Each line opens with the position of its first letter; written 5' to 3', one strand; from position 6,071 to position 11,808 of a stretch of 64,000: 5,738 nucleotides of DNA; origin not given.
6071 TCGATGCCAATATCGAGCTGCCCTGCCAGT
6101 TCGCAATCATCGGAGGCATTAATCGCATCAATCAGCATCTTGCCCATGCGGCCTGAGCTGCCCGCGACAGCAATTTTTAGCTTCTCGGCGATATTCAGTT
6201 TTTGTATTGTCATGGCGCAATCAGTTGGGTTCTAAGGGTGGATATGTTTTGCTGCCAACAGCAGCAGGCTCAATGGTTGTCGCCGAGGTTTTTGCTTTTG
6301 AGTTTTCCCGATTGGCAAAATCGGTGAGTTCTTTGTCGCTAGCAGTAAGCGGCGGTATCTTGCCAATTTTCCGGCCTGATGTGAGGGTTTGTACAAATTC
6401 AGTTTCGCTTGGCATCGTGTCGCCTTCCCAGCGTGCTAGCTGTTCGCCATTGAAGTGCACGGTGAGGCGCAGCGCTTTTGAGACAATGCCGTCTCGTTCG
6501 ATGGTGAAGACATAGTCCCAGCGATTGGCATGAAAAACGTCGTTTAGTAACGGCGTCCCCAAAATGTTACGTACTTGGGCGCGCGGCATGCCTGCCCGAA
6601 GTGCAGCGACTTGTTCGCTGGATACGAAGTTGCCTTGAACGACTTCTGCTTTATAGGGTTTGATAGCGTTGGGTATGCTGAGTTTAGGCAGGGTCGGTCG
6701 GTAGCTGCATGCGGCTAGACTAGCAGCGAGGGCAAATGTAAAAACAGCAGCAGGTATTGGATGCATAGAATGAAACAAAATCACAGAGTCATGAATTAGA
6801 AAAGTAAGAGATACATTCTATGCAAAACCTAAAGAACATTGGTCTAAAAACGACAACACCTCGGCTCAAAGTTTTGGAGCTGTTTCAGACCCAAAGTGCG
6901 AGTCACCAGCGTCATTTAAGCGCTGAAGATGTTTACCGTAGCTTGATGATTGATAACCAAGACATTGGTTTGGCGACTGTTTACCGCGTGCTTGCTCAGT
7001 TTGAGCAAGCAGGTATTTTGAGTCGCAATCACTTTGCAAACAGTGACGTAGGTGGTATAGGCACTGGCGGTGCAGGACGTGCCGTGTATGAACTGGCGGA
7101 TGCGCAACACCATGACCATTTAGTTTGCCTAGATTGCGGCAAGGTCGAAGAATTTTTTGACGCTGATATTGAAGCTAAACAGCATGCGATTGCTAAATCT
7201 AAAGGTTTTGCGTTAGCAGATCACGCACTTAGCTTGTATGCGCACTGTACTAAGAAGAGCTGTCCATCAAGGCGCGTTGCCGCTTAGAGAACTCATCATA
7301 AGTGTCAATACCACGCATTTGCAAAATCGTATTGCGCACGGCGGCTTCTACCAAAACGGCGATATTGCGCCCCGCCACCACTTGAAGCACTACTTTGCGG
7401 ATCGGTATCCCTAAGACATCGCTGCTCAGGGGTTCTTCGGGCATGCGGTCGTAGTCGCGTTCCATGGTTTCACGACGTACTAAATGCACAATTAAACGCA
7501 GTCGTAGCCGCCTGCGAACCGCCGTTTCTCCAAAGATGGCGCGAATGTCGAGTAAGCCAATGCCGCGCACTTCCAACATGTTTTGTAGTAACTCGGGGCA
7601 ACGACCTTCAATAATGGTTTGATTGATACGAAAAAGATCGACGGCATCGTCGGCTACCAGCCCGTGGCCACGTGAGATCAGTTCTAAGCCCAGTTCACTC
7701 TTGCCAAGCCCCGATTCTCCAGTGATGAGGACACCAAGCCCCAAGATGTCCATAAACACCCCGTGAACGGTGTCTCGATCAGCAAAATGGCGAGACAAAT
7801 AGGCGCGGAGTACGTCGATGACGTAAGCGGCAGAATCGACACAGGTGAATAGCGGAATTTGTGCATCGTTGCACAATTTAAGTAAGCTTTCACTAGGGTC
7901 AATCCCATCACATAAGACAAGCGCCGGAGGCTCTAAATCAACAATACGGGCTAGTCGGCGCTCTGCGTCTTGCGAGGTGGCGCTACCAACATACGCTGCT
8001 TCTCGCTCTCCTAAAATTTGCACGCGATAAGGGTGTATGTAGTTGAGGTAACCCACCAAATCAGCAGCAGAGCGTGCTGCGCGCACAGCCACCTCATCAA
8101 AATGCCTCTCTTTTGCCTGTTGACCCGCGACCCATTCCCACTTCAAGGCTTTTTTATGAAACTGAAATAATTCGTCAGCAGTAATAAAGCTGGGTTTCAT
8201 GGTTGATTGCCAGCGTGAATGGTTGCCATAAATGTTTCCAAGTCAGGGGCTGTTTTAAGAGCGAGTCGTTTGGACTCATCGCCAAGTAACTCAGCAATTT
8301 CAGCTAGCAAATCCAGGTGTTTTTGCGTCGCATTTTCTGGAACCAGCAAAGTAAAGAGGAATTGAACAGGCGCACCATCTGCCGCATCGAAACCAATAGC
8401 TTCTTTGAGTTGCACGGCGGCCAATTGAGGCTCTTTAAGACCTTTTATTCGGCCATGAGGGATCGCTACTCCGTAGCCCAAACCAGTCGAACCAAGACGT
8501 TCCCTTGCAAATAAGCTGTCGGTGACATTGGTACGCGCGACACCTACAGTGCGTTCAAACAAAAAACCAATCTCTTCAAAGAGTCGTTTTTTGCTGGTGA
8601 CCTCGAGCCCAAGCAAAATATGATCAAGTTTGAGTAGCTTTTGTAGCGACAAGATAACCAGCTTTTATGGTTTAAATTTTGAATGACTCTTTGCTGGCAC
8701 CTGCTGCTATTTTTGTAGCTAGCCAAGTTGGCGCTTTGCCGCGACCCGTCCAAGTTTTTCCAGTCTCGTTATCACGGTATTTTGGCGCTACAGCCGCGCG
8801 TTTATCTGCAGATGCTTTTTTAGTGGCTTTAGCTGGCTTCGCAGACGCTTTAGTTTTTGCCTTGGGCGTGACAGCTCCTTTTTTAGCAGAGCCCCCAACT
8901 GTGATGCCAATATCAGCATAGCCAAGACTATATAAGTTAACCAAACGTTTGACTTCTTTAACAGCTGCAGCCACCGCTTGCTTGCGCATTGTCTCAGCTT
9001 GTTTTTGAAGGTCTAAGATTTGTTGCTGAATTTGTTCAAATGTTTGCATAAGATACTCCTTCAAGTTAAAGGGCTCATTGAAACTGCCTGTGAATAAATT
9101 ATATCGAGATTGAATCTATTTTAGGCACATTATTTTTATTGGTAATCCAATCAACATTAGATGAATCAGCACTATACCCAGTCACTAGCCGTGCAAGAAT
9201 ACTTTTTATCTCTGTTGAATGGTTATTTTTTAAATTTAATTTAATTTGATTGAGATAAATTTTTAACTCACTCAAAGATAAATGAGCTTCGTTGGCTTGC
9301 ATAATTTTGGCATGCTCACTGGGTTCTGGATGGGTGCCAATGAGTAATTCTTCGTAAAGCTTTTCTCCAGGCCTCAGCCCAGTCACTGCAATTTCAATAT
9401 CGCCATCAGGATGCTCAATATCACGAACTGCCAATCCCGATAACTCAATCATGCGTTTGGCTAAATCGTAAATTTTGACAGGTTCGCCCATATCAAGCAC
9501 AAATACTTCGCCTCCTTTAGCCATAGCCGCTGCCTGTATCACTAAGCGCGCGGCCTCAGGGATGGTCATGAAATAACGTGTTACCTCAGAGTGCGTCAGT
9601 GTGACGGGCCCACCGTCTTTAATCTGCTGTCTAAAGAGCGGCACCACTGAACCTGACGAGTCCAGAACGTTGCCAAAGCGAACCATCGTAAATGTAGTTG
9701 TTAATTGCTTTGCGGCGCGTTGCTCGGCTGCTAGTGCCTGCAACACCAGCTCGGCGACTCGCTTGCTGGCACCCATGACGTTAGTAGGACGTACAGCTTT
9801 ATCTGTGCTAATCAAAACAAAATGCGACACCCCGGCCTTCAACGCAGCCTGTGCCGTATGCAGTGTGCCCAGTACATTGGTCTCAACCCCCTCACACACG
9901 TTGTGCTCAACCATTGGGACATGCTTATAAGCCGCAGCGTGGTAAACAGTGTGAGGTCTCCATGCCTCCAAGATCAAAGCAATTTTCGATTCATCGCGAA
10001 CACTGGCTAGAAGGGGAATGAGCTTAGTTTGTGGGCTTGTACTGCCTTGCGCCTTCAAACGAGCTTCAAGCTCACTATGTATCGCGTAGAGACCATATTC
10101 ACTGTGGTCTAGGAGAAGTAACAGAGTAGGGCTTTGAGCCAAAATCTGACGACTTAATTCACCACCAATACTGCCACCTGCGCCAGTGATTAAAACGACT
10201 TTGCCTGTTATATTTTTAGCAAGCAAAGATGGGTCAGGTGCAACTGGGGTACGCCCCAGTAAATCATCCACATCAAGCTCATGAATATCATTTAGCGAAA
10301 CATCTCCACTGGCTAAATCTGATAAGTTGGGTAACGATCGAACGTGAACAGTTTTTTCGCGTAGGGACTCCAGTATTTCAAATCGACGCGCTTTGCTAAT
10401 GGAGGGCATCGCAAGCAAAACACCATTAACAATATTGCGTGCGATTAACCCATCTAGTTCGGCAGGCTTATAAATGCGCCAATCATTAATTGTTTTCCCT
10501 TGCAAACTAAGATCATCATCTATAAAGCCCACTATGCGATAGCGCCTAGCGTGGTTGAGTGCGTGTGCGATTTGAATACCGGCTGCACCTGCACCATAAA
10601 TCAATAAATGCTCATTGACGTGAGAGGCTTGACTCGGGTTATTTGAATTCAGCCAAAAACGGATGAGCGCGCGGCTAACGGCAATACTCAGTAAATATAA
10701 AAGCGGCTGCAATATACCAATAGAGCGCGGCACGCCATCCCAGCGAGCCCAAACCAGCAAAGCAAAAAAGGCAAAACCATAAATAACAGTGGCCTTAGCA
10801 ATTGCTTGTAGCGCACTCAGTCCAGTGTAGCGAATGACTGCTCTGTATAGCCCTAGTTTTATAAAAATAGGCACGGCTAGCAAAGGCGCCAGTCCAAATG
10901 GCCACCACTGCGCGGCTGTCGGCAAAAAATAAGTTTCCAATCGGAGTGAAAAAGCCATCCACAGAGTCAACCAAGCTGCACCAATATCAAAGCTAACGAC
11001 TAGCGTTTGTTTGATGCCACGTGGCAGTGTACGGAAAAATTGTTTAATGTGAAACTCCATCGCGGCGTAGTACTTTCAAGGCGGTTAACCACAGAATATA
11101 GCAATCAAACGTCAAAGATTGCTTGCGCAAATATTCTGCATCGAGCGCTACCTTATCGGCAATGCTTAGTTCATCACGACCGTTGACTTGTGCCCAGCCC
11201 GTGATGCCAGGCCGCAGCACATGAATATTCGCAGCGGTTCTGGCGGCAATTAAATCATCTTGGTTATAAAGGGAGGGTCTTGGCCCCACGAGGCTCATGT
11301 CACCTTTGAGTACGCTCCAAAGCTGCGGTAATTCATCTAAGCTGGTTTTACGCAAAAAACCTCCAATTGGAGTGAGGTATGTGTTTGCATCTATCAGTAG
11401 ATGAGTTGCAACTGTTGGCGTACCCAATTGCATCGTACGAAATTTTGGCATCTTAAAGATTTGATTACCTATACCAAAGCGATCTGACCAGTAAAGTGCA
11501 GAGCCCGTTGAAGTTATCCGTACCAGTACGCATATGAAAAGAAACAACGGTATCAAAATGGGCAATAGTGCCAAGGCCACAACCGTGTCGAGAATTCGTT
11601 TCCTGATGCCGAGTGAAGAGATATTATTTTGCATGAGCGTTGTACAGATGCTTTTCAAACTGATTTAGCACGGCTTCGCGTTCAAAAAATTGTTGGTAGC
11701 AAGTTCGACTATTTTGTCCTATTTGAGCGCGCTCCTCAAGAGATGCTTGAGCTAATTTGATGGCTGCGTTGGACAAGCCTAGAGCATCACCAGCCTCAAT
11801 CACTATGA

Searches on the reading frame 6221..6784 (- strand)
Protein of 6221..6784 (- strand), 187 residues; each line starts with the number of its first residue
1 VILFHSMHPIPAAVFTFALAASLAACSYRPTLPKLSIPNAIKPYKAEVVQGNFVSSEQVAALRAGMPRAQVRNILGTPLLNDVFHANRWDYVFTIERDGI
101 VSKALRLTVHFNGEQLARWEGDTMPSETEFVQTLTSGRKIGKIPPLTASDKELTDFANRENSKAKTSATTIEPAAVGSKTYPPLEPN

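Call 84: search_protein_families(library=pfam, proteins=[window:6221-6784:-], max_evalue=0.0001)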
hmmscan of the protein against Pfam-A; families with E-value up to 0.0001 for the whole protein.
window:6221-6784:- (187 aa): 1 family
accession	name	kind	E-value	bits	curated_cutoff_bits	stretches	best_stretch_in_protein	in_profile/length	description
PF04355.18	BamE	-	3.6e-22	78.4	23.2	1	51-120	1-70/71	Outer membrane protein assembly factor BamE domain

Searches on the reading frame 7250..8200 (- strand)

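Call 84: search_protein_families(library=pfam, proteins=[window:7250-8200:-], max_evalue=0.0001)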
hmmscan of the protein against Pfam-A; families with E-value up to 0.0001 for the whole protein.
window:7250-8200:- (316 aa): 3 families
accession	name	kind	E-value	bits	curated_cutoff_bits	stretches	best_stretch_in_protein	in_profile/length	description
PF07475.17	Hpr_kinase_C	-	6.2e-61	205.3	33.3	1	138-307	2-170/171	HPr Serine kinase C-terminal domain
PF02603.21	Hpr_kinase_N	-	1.1e-22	80.8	24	1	10-135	5-125/125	HPr Serine kinase N terminus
PF07085.17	DRTGG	-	5.9e-05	23.3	25.2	0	18-125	5-96/105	DRTGG domain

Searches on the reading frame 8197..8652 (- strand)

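Call 84: search_protein_families(library=pfam, proteins=[window:8197-8652:-], max_evalue=0.0001)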
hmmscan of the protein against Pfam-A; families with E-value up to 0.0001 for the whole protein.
window:8197-8652:- (151 aa): 2 families
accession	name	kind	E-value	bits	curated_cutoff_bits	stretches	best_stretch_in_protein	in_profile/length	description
PF00359.27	PTS_EIIA_2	-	3.4e-31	108.6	27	1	6-146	2-142/144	Phosphoenolpyruvate-dependent sugar phosphotransferase system, EIIA 2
PF07565.18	Band_3_cyto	-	3.1e-05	24.2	34.3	1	67-145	197-277/294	Band 3 cytoplasmic domain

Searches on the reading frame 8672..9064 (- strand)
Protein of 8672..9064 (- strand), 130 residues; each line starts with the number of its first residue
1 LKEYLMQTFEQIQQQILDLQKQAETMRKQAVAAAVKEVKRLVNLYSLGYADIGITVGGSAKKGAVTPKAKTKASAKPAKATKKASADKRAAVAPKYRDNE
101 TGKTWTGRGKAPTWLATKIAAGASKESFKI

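Call 84: search_protein_families(library=pfam, proteins=[window:8672-9064:-], max_evalue=0.0001)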
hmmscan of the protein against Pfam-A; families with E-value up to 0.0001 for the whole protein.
window:8672-9064:- (130 aa): 1 family
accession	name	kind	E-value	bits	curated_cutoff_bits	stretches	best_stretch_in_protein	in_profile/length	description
PF00816.26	Histone_HNS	-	1e-16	60.9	25.6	1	94-130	1-38/38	H-NS histone C-terminal domain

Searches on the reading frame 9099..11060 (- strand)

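Call 28: search_protein_families(library=pfam, proteins=[window:9099-11060:-], max_evalue=0.001)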
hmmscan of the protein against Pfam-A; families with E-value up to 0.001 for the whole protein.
window:9099-11060:- (653 aa): 7 families
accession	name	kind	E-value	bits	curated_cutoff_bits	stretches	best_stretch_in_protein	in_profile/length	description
PF02719.21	Polysacc_synt_2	-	5.2e-118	393.9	20.2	1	289-590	1-292/293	Polysaccharide biosynthesis protein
PF01370.27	Epimerase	-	3.8e-15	56.4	20.9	1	289-521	1-238/240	NAD dependent epimerase/dehydratase family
PF04321.23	RmlD_sub_bind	-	2.8e-10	40.2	27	1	289-421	3-103/287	RmlD substrate binding domain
PF16363.11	GDP_Man_Dehyd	-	6.7e-10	39.4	27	1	290-421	1-131/332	GDP-mannose 4,6 dehydratase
PF13727.12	CoA_binding_3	-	0.00023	21.7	25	1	95-244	28-175/175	CoA-binding domain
PF13460.12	NAD_binding_10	-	0.00024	21.4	27.2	0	395-472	77-153/184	NAD(P)H-binding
PF00106.31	adh_short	-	0.00089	19.2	26.6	0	287-409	1-122/195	short chain dehydrogenase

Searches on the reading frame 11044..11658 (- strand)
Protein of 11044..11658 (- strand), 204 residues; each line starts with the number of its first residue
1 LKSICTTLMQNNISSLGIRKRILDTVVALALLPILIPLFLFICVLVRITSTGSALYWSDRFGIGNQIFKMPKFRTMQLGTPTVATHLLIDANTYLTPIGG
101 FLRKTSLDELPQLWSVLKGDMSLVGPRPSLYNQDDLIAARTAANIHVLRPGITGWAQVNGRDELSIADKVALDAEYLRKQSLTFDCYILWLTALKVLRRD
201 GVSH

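Call 28: search_protein_families(library=pfam, proteins=[window:11044-11658:-], max_evalue=0.001)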
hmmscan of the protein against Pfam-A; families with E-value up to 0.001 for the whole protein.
window:11044-11658:- (204 aa): 1 family
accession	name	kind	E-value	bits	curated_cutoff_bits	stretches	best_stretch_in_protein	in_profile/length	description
PF02397.22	Bac_transf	-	4.5e-57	192.9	27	1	20-197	1-178/179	Bacterial sugar transferase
